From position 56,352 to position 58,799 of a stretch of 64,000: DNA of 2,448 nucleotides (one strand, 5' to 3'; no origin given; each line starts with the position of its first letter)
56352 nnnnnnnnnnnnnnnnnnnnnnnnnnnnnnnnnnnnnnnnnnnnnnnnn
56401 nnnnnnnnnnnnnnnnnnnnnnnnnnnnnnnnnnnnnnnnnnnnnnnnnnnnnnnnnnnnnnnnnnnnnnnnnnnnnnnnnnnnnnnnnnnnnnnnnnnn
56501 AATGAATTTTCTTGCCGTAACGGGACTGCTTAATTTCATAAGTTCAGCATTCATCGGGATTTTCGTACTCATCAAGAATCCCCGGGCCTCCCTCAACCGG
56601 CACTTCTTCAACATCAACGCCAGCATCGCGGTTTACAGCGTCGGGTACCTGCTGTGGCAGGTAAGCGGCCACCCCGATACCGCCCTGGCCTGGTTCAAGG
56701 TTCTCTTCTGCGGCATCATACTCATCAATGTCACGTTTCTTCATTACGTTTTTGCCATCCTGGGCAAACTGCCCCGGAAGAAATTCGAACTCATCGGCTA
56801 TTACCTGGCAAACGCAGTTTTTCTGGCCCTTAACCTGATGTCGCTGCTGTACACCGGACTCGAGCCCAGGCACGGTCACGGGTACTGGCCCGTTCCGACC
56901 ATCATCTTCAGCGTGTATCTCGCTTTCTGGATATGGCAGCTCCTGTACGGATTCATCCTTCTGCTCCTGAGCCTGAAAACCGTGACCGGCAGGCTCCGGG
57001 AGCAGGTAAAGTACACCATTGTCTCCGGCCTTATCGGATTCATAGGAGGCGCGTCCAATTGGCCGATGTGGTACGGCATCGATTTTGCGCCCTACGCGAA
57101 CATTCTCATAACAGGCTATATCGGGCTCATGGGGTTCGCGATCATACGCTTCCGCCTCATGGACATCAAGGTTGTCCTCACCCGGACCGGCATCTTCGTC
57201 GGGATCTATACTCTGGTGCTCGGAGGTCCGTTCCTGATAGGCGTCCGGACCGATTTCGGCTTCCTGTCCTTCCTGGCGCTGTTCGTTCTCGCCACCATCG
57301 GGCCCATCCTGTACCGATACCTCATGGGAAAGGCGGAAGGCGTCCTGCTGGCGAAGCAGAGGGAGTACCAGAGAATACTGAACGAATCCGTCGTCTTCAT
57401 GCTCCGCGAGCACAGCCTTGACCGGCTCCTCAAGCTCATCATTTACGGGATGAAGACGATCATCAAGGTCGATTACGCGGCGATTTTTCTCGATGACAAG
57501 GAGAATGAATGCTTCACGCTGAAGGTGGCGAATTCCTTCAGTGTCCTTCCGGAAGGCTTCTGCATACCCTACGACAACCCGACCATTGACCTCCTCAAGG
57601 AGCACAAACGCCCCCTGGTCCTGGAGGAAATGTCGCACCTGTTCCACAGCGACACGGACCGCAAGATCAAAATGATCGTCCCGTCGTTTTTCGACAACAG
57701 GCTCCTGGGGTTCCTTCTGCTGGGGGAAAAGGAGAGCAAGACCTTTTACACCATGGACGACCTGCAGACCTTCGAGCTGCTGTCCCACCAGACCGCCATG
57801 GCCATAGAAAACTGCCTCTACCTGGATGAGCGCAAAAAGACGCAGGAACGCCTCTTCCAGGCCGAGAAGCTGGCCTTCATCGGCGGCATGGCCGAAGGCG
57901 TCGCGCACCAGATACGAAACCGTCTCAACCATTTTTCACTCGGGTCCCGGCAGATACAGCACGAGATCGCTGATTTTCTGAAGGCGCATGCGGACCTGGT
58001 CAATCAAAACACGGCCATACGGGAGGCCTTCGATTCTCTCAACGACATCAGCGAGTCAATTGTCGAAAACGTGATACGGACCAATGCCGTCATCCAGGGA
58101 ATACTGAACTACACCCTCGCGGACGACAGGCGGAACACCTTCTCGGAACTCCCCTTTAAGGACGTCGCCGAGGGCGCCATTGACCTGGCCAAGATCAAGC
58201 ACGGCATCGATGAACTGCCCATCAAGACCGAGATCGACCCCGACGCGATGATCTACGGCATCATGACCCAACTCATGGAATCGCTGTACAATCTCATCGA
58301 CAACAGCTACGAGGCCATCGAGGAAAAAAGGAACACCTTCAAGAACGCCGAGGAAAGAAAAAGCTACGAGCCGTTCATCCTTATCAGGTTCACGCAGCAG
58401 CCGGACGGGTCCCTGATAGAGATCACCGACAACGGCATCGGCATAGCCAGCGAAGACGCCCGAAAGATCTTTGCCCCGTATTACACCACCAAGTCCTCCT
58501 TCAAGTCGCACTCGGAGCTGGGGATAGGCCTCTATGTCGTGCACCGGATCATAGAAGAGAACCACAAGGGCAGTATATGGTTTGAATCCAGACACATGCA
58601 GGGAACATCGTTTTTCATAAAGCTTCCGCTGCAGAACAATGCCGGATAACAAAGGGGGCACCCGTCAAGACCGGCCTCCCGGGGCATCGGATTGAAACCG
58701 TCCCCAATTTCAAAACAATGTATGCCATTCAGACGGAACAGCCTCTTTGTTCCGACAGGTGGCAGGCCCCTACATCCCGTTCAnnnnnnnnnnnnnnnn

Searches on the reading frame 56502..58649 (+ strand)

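Call 58: search_protein_families(library=pfam, proteins=[window:56502-58649:+], max_evalue=0.001)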
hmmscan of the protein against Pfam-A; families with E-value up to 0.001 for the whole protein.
window:56502-58649:+ (715 aa): 6 families
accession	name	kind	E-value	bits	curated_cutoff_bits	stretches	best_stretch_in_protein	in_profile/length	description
PF02518.31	HATPase_c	-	5.4e-19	69.1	26.4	1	590-711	5-110/111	Histidine kinase-, DNA gyrase B-, and HSP90-like ATPase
PF16927.11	HisKA_7TM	-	5.2e-10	40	28.6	1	13-222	7-222/224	N-terminal 7TM region of histidine kinase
PF01590.32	GAF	-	6.1e-06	27.2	22.4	1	306-435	2-133/133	GAF domain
PF13185.12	GAF_2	-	1.3e-05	25.9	28.6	1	303-436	1-136/136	GAF domain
PF13492.12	GAF_3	-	4.6e-05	24.3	27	1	314-437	10-129/129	GAF domain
PF13589.12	HATPase_c_3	-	0.0002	21.8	25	1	592-677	4-77/137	Histidine kinase-, DNA gyrase B-, and HSP90-like ATPase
